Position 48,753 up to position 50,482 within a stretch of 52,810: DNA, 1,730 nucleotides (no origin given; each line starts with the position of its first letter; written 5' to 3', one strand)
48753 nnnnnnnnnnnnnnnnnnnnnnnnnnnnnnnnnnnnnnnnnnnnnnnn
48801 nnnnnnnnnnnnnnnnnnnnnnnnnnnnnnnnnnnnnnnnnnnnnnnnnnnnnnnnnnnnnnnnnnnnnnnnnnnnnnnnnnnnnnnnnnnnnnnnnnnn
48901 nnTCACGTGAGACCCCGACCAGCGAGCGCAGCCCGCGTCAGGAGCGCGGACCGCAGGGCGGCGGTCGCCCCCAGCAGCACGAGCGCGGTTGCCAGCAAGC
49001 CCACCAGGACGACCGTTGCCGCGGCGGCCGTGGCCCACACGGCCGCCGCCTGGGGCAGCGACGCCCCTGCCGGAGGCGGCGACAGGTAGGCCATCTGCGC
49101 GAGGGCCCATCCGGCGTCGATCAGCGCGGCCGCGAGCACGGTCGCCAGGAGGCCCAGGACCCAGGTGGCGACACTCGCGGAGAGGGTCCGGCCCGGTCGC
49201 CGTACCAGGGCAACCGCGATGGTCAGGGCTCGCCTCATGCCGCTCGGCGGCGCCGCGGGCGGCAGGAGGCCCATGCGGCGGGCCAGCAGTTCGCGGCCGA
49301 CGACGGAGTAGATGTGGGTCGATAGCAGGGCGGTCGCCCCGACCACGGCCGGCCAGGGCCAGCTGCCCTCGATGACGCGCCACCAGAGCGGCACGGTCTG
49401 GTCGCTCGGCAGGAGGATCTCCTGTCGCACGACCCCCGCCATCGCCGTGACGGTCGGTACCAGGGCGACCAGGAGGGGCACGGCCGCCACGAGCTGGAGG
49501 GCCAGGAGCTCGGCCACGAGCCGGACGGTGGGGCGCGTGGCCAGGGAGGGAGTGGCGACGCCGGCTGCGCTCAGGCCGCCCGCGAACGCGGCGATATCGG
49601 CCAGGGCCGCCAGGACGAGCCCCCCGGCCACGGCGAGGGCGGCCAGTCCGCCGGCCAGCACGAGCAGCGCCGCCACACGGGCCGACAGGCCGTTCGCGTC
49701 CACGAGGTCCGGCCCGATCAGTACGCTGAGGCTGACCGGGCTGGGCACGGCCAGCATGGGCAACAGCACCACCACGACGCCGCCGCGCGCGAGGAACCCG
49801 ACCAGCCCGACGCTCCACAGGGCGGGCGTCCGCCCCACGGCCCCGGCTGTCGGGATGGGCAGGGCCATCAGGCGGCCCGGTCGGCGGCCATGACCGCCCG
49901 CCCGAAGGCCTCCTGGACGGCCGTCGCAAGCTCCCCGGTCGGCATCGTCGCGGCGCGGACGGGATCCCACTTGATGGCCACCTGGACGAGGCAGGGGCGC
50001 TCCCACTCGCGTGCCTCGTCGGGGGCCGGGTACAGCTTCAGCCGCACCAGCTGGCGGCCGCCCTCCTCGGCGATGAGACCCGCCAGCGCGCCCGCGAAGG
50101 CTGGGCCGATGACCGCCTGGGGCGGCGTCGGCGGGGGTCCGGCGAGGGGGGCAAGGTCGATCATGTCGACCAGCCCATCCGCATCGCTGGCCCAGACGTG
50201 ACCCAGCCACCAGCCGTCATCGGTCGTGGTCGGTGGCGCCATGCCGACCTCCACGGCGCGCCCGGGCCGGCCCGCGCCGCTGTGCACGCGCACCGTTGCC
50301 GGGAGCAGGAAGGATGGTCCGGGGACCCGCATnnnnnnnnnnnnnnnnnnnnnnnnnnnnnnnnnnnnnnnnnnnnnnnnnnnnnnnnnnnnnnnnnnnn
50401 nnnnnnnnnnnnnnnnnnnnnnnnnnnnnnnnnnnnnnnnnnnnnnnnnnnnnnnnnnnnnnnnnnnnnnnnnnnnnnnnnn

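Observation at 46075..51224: Coupled array of three zinc-ribbon proteins, a polytopic membrane protein, a small soluble protein and a CPBP protease between guaA and radC-mreBC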

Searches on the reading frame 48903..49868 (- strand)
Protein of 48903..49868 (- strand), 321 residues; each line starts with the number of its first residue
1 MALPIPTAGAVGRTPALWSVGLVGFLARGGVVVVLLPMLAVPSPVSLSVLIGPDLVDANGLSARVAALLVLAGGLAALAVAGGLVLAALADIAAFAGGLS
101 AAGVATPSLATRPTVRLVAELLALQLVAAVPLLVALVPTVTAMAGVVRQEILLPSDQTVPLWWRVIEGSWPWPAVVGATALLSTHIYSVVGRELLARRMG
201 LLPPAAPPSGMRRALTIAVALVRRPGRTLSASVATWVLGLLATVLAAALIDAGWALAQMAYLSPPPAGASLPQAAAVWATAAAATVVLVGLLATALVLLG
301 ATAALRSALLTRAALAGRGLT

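Call 4: search_protein_families(library=pfam, proteins=[window:48903-49868:-], max_evalue=1)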
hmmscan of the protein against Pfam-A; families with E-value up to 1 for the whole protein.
window:48903-49868:- (321 aa): 0 families

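Call 5: search_protein_families(library=ncbifam, proteins=[window:48903-49868:-], max_evalue=1)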
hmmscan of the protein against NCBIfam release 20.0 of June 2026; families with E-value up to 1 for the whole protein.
window:48903-49868:- (321 aa): 2 families
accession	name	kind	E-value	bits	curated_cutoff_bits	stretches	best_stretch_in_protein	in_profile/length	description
NF011353.0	PRK14771.1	equivalog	0.029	14.1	241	1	218-260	51-94/179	lipoprotein signal peptidase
NF049926.2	IS4_FS_Nterm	equivalog_domain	0.071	12.8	27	1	212-236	20-44/58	IS4/Tn5 family transposase DNA-binding protein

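Call 6: find_homologous_proteins(query=window:48903-49868:-)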
Query window:48903-49868:- (321 aa): 25 proteins with E <= 0.001 among 8000 candidates.
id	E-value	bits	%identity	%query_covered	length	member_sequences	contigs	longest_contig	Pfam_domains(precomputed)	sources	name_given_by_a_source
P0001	3.6e-174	597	99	100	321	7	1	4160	-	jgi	-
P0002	1.9e-160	552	94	100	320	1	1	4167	-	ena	-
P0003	7.2e-123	428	74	100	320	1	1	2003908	-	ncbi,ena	-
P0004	3.6e-122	426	73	100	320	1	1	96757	-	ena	-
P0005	8.9e-120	418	73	100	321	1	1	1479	-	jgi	jgi:hypothetical protein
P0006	1.3e-118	414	73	100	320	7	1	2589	-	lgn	-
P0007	1.8e-118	414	71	100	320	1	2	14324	-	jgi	jgi:hypothetical protein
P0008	4.9e-118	412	71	100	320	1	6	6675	-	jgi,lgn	jgi:hypothetical protein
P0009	7.9e-118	412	71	100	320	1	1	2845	-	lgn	-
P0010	4.9e-117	409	71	98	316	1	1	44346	-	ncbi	ncbi:MAG TPA: hypothetical protein VID25_04845 [Candidatus Limnocylindrales bacterium]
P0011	4.2e-116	406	70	100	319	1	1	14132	-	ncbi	-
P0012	2.8e-114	400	70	100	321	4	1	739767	-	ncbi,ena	-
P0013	3.0e-108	380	76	88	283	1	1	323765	-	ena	-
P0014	2.1e-107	377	66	100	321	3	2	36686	-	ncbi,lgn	-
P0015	1.8e-94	335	66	96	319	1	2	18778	-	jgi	-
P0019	1.4e-78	283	59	97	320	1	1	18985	-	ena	-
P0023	2.6e-54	203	50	94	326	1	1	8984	-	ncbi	-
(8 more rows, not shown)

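Call 7: find_encoding_contigs(protein=window:48903-49868:-, flank=10000, max_places=6)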
Protein window:48903-49868:- (321 aa): 1 contig read that carries it; 1 place shown.
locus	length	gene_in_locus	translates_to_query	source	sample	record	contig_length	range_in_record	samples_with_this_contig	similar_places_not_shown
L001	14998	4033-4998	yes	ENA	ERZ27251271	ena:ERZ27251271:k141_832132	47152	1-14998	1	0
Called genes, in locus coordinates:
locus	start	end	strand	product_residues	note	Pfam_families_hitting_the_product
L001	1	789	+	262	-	?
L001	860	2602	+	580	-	PF00117:GATase, PF07722:Peptidase_C26 (weak), PF02540:NAD_synthase (faint), PF00958:GMP_synt_C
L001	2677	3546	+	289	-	-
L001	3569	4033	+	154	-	-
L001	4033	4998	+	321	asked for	-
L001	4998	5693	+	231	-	-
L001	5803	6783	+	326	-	PF17032:Zn_ribbon_15 (faint), PF12773:DZR, PF13248:Zn_ribbon_3 (faint)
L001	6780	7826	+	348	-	PF02517:Rce1-like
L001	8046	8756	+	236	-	PF20582:UPF0758_N, PF04002:RadC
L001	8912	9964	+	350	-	PF06723:MreB_Mbl, PF00022:Actin (faint), PF11104:PilM_2 (faint), PF00012:HSP70, PF14450:FtsA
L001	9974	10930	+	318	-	PF04085:MreC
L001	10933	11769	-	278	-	-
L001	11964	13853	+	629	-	PF04122:CW_binding_2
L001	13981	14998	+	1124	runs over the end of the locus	PF00704:Glyco_hydro_18, PF04122:CW_binding_2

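Call 8: find_encoding_contigs(protein=P0003, flank=10000, max_places=2)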
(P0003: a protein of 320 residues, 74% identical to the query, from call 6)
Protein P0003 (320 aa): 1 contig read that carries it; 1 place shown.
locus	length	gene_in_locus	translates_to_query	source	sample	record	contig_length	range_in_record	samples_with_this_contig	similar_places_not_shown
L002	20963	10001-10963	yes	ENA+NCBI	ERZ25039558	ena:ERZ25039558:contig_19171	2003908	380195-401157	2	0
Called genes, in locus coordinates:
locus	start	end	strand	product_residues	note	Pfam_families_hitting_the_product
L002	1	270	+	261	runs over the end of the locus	PF25516:PTPase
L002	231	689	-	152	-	PF07366:SnoaL, PF12680:SnoaL_2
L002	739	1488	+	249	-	PF02223:Thymidylate_kin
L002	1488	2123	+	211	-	PF04542:Sigma70_r2, PF08281:Sigma70_r4_2, PF04545:Sigma70_r4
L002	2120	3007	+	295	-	PF13490:zf-HC2, PF10099:RskA_C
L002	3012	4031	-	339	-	PF00990:GGDEF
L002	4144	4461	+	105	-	PF06153:CdAMP_rec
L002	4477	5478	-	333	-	PF00291:PALP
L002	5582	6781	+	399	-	PF00478:IMPDH, PF01070:FMN_dh (weak)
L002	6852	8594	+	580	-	PF00117:GATase, PF07722:Peptidase_C26 (weak), PF02540:NAD_synthase (faint), PF00958:GMP_synt_C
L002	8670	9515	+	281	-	-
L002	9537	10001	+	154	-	-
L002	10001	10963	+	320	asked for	-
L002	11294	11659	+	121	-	-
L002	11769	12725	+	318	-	PF17032:Zn_ribbon_15 (faint), PF13248:Zn_ribbon_3 (faint), PF12773:DZR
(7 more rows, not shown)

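Call 9: find_encoding_contigs(protein=P0014, flank=10000, max_places=2)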
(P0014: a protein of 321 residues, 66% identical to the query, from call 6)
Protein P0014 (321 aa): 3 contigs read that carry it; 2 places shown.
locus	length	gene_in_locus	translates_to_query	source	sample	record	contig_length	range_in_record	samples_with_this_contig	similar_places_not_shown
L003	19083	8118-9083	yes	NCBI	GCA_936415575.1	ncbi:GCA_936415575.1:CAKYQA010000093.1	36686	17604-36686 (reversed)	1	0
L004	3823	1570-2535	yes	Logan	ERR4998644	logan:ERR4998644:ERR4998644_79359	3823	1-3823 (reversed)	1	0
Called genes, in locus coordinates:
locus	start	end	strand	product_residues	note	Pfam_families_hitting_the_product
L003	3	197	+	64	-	?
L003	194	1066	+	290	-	PF13490:zf-HC2 (weak), PF10099:RskA_C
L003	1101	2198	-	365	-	PF00990:GGDEF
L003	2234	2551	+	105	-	PF06153:CdAMP_rec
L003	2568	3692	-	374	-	PF00291:PALP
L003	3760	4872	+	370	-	PF00478:IMPDH, PF01070:FMN_dh (weak)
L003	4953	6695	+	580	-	PF00117:GATase, PF07722:Peptidase_C26 (weak), PF02540:NAD_synthase (faint), PF00958:GMP_synt_C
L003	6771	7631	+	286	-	-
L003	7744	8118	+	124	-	-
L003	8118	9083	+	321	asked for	-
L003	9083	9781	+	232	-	-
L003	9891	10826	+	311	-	PF17032:Zn_ribbon_15 (faint), PF12773:DZR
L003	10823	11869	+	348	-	PF02517:Rce1-like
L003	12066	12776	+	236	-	PF20582:UPF0758_N, PF04002:RadC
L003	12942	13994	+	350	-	PF06723:MreB_Mbl, PF00022:Actin (faint), PF11104:PilM_2 (faint), PF00012:HSP70, PF14450:FtsA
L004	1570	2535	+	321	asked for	-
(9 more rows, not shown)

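Call 10: find_encoding_contigs(protein=P0019, flank=10000, max_places=2)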
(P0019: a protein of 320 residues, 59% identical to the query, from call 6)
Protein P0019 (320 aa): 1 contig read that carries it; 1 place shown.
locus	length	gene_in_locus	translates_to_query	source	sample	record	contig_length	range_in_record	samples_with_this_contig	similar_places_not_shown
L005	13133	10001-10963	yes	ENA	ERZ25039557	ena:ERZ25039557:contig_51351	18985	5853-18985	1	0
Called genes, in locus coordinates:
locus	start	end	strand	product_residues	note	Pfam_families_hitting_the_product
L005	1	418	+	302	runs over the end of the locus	PF00072:Response_reg, PF02223:Thymidylate_kin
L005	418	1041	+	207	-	PF04542:Sigma70_r2, PF08281:Sigma70_r4_2, PF04545:Sigma70_r4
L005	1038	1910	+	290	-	PF13490:zf-HC2, PF10099:RskA_C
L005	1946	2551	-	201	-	PF00990:GGDEF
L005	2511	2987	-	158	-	PF13185:GAF_2 (faint)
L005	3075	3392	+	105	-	PF06153:CdAMP_rec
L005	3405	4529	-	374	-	PF00291:PALP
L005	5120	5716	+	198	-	PF00478:IMPDH, PF01070:FMN_dh (weak)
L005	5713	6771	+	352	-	PF06224:AlkZ-like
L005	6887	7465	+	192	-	PF00117:GATase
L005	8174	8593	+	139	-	PF00958:GMP_synt_C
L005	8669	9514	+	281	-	-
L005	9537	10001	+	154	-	-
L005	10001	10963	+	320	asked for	-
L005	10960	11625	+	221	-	-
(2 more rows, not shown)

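Call 11: find_encoding_contigs(protein=P0023, flank=10000, max_places=2)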
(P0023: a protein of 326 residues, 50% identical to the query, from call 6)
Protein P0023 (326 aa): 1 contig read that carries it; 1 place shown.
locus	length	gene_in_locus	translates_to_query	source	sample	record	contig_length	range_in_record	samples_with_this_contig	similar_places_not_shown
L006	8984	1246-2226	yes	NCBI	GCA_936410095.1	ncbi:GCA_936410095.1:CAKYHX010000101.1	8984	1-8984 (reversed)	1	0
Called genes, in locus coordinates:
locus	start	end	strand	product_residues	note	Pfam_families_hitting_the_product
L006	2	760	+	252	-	?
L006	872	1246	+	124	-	-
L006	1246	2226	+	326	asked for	-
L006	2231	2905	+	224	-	PF13248:Zn_ribbon_3 (weak)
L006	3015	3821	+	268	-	PF17032:Zn_ribbon_15 (faint), PF13248:Zn_ribbon_3 (faint), PF12773:DZR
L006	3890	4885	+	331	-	PF02517:Rce1-like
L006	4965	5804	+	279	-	PF20582:UPF0758_N, PF04002:RadC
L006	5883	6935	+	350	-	PF06723:MreB_Mbl, PF00022:Actin (faint), PF11104:PilM_2 (faint), PF00012:HSP70, PF14450:FtsA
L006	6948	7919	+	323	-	PF04085:MreC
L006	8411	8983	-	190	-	?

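Call 29: predict_structure(alignment_id=A2)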
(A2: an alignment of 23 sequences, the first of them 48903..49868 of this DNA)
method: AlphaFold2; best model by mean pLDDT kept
length: 321 residues; sequences in the alignment: 23
mean_pLDDT: 72.5   pTM: 0.63
mean pLDDT of the five models: 72.5, 66.4, 64.2, 59.9, 59.8
residues with pLDDT >= 90: 4; 70-90: 216; 50-70: 61; < 50: 40
segments of 3 or more residues with pLDDT < 50: 1-15, 34-52, 319-321
pLDDT, mean of each block of 10 residues (from residue 1): 40 49 54 45 40 54 71 75 80 79 69 79 89 87 85 86 86 88 85 84 67 69 71 82 81 78 72 81 81 78 76 63 40
secondary structure, 60 per line:
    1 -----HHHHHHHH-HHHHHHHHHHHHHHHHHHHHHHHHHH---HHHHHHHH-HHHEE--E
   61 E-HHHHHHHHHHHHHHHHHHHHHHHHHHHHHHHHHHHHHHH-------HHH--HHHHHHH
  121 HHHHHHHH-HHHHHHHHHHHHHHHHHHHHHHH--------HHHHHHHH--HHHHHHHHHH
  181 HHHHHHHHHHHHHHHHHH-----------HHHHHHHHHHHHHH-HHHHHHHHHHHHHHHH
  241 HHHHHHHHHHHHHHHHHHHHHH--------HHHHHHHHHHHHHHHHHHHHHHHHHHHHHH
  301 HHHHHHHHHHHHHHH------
elements in order: H6-13 H15-40 H44-51 H63-101 H114-128 H130-152 H161-168 H171-198 H210-223 H225-262 H271-315

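Call 34: fold_search(model_id=the predicted structure, library=pdb)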
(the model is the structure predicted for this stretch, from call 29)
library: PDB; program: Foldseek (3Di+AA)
matches with E <= 10: 126; with E <= 0.001: 0
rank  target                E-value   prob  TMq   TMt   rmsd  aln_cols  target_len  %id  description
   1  6ram_B                1.0e+00  0.18  0.23  0.16  16.8       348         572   14  Heterodimeric ABC exporter TmrAB under turnover conditions in asymmetric unlocked return conformation with wider opene (released 2019-07-31)
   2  5c5b_D                1.1e+00  0.21  0.14  0.12  23.6       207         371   15  Crystal Structure of Human APPL BAR-PH Heterodimer (released 2016-06-22)
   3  9g3d_A                1.1e+00  0.33  0.19  0.16  23.8       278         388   10  Cryo-EM structure of SbmA in the inward-facing-narrow conformation bound to 2 sybodies (released 2025-07-23)
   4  6rah_B                1.4e+00  0.14  0.22  0.14  19.8       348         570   16  Heterodimeric ABC exporter TmrAB in ATP-bound outward-facing open conformation (released 2019-07-31)
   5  5c5b_B                1.4e+00  0.20  0.13  0.12  24.7       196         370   13  Crystal Structure of Human APPL BAR-PH Heterodimer (released 2016-06-22)
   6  8smr_E                1.5e+00  0.10  0.15  0.13  20.4       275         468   14  cytochrome bc1-cbb3 supercomplex from Pseudomonas aeruginosa (released 2023-10-11)
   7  7xge_A                1.7e+00  0.47  0.19  0.31  12.7       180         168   10  Crystal structure of MCL-1 in complex with computationally designed inhibitor protein (released 2022-07-20)
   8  8tso_A                1.7e+00  0.15  0.22  0.15  17.1       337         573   12  KDL bound, nucleotide-free MsbA in open, outward-facing conformation (released 2024-06-19)
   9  6rai_B                2.2e+00  0.11  0.22  0.15  17.8       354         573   16  Heterodimeric ABC exporter TmrAB in ATP-bound outward-facing occluded conformation (released 2019-07-31)
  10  9bd7_A                2.2e+00  0.10  0.19  0.13  17.7       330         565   15  PaMsbA in an open, outward conformation (released 2025-09-03)
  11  8ipq_A                2.6e+00  0.12  0.17  0.12  23.9       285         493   18  Cryo-EM structure of heme transporter CydDC from Mycobacterium smegmatis in the inward facing apo state (released 2023-06-14)
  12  6d9z_D                2.7e+00  0.15  0.22  0.27  20.1       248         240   18  Structure of CysZ, a sulfate permease from Pseudomonas Denitrificans (released 2018-05-23)
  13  4h8s_D                2.7e+00  0.14  0.14  0.13  25.1       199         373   14  Crystal structure of human APPL2BARPH domain (released 2012-10-17)
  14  9g2k_B                2.7e+00  0.12  0.20  0.12  25.0       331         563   17  Cryo-EM structure of IrtAB in outward-occluded state in nanodisc in complex with ADP-vanadate (released 2024-12-18)
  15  5azs_A                2.7e+00  0.08  0.15  0.13  22.9       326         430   10  Crystal structure of a membrane protein from Pseudomonas aeruginosa (released 2016-06-08)
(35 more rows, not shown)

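Call 40: search_protein_families(library=padloc, proteins=[window:48903-49868:-], max_evalue=0.1)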
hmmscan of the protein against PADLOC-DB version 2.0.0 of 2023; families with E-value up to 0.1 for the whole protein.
window:48903-49868:- (321 aa): 0 families

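Call 80: search_protein_families(library=pfam, alignment_id=A2, max_evalue=0.01)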
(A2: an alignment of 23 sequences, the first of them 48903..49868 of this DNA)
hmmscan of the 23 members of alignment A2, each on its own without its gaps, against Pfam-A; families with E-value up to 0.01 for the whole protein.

A. member 1, window:48903-49868:- (321 aa): 0 families

B. families by the number of members that match (of 23 scanned): 0 families

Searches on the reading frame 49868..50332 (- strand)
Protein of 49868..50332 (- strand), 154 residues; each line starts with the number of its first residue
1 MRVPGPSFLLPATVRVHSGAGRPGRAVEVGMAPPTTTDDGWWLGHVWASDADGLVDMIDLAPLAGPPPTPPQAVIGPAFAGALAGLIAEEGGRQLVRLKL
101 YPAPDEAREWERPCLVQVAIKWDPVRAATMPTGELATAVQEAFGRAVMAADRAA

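Call 4: search_protein_families(library=pfam, proteins=[window:49868-50332:-], max_evalue=1)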
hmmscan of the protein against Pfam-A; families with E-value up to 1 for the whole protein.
window:49868-50332:- (154 aa): 0 families

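Call 5: search_protein_families(library=ncbifam, proteins=[window:49868-50332:-], max_evalue=1)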
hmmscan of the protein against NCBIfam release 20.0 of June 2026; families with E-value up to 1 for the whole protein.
window:49868-50332:- (154 aa): 0 families

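Call 17: find_homologous_proteins(query=window:49868-50332:-)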
Query window:49868-50332:- (154 aa): 97 proteins with E <= 0.001 among 386 candidates.
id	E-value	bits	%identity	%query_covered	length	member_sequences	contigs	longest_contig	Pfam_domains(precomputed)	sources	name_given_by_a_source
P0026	2.5e-95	335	100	100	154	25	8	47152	-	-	-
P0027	4.7e-90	318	97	100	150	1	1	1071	-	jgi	-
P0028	9.5e-82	291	85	100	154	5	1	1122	-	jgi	jgi:hypothetical protein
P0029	1.7e-72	261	88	82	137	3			-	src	-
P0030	4.7e-70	253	94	81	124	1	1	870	-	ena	-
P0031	3.6e-69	250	94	74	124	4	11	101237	-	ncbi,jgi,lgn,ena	-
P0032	3.0e-67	244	92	80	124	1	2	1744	-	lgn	-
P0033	5.9e-66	239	90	81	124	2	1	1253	-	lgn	-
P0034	8.0e-65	236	72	99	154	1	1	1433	-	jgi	jgi:hypothetical protein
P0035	1.4e-64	235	89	81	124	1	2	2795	-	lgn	-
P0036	2.3e-63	231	88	74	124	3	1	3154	-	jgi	jgi:hypothetical protein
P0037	3.5e-62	227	73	94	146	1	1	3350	-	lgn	-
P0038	4.0e-62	227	71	100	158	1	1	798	-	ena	-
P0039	9.7e-59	216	68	96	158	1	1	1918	-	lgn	-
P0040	1.2e-57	212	63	99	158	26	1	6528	-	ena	-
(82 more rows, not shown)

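Call 28: predict_structure(alignment_id=A1)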
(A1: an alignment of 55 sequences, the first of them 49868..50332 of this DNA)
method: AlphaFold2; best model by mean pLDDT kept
length: 154 residues; sequences in the alignment: 55
mean_pLDDT: 96.2   pTM: 0.91
mean pLDDT of the five models: 96.2, 95.8, 93.2, 92.0, 91.7
residues with pLDDT >= 90: 148; 70-90: 6; 50-70: 0; < 50: 0
segments of 3 or more residues with pLDDT < 50: none
pLDDT, mean of each block of 10 residues (from residue 1): 92 96 96 97 98 96 95 97 98 97 92 97 97 98 98 90
secondary structure, 60 per line:
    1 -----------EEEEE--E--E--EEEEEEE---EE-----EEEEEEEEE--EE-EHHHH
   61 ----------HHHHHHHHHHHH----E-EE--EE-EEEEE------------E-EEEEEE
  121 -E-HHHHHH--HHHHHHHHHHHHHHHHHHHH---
elements in order: E12-16 E25-31 E42-50 H57-60 H71-82 E96-100 E115-120 H124-129 H132-151

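Call 33: fold_search(model_id=the predicted structure, library=pdb)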
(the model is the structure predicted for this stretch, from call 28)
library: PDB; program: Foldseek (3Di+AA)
matches with E <= 10: 526; with E <= 0.001: 0
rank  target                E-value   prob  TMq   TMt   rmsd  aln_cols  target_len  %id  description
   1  9j8f_B                3.8e-02  0.41  0.26  0.17   7.2       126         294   11  Structural insights into BirA from Haemophilus influenzae, a bifunctional protein as a biotin protein ligase and a tra (released 2024-09-11)
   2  1sq1                  3.1e-01  0.28  0.34  0.21   6.5       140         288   13  Crystal Structure of the Chorismate Synthase from Campylobacter jejuni, Northeast Structural Genomics Target BR19 (released 2004-04-06)
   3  3vqx_B                4.0e-01  0.11  0.24  0.17   7.6       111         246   17  Crystal structure of the catalytic domain of pyrrolysyl-tRNA synthetase in triclinic crystal form (released 2013-01-02)
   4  1nvm_B                4.8e-01  0.07  0.19  0.12  11.7       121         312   16  Crystal structure of a bifunctional aldolase-dehydrogenase : sequestering a reactive and volatile intermediate (released 2003-06-17)
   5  7zvr                  4.8e-01  0.06  0.20  0.14  17.3       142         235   12  Crystal structure of the carotenoid-binding protein domain from silkworm Bombyx mori (BmCBP) complexed with zeaxanthin (released 2022-10-26)
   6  3bb5_E                5.1e-01  0.09  0.20  0.25   8.5       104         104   23  CRYSTAL STRUCTURE OF A DIMERIC FERREDOXIN-LIKE PROTEIN OF UNKNOWN FUNCTION (JANN_3925) FROM JANNASCHIA SP. CCS1 AT 2.3 (released 2007-11-20)
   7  9dvu_A                6.1e-01  0.07  0.22  0.13  19.4       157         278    9  CryoEM structure of RpaA bound to PkaiBC DNA and Syn7942 RNAP-SigA holoenzyme (released 2025-10-15)
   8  6ly7                  6.9e-01  0.08  0.23  0.16   7.8       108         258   14  PylRS C-terminus domain mutant bound with 1-Formyl-L-tryptophan and AMPNP (released 2020-07-08)
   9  8ugb_A                6.9e-01  0.04  0.17  0.05  15.1       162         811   15  Cryo-EM structure of bovine phosphodiesterase 6 bound to udenafil (released 2024-01-17)
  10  9l5s_Y                7.3e-01  0.09  0.26  0.05  12.0       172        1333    9  Cryo-EM structure of the thermophile spliceosome (state B*Q1) (released 2025-03-12)
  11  4bwa                  7.3e-01  0.07  0.24  0.16  10.8       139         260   12  PylRS Y306G, Y384F, I405R mutant in complex with adenylated norbornene (released 2013-07-31)
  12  9iqm                  8.2e-01  0.28  0.16  0.20   1.7        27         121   18  CatM-L6S, a SnoaL-like protein in complex with substrate mimic L6S (released 2025-07-16)
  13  3bb5_D                8.2e-01  0.08  0.20  0.24   8.5       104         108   23  CRYSTAL STRUCTURE OF A DIMERIC FERREDOXIN-LIKE PROTEIN OF UNKNOWN FUNCTION (JANN_3925) FROM JANNASCHIA SP. CCS1 AT 2.3 (released 2007-11-20)
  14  8qhh_MODEL_1_A        8.2e-01  0.06  0.23  0.23  14.4       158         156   10  NMR solution structure of the green kiwi fruit allergen Act d 8.0101 (released 2023-11-08)
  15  4cs2                  8.7e-01  0.08  0.25  0.17   7.8       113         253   11  Catalytic domain of Pyrrolysyl-tRNA synthetase mutant Y306A, Y384F in its apo form (released 2014-04-30)
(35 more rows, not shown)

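Call 40: search_protein_families(library=padloc, proteins=[window:49868-50332:-], max_evalue=0.1)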
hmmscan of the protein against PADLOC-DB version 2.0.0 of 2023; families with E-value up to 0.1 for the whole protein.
window:49868-50332:- (154 aa): 0 families

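Call 81: search_protein_families(library=pfam, alignment_id=A1, max_evalue=0.01)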
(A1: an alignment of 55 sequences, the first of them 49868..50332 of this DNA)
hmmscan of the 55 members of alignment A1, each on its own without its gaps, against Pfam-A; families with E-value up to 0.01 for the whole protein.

A. member 1, window:49868-50332:- (154 aa): 0 families

B. families by the number of members that match (of 55 scanned): 0 families

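Call 84: search_solved_structures(query=A1, max_evalue=1)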
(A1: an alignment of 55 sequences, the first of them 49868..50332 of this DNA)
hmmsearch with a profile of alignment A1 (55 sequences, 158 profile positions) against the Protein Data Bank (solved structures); distinct sequences matched with E-value up to 1: 1.
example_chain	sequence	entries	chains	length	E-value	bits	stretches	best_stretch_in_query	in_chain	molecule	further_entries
6c4s_A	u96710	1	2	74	0.51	13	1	40-76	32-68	Proto-oncogene tyrosine-protein kinase Src,cSrc SH3 Domain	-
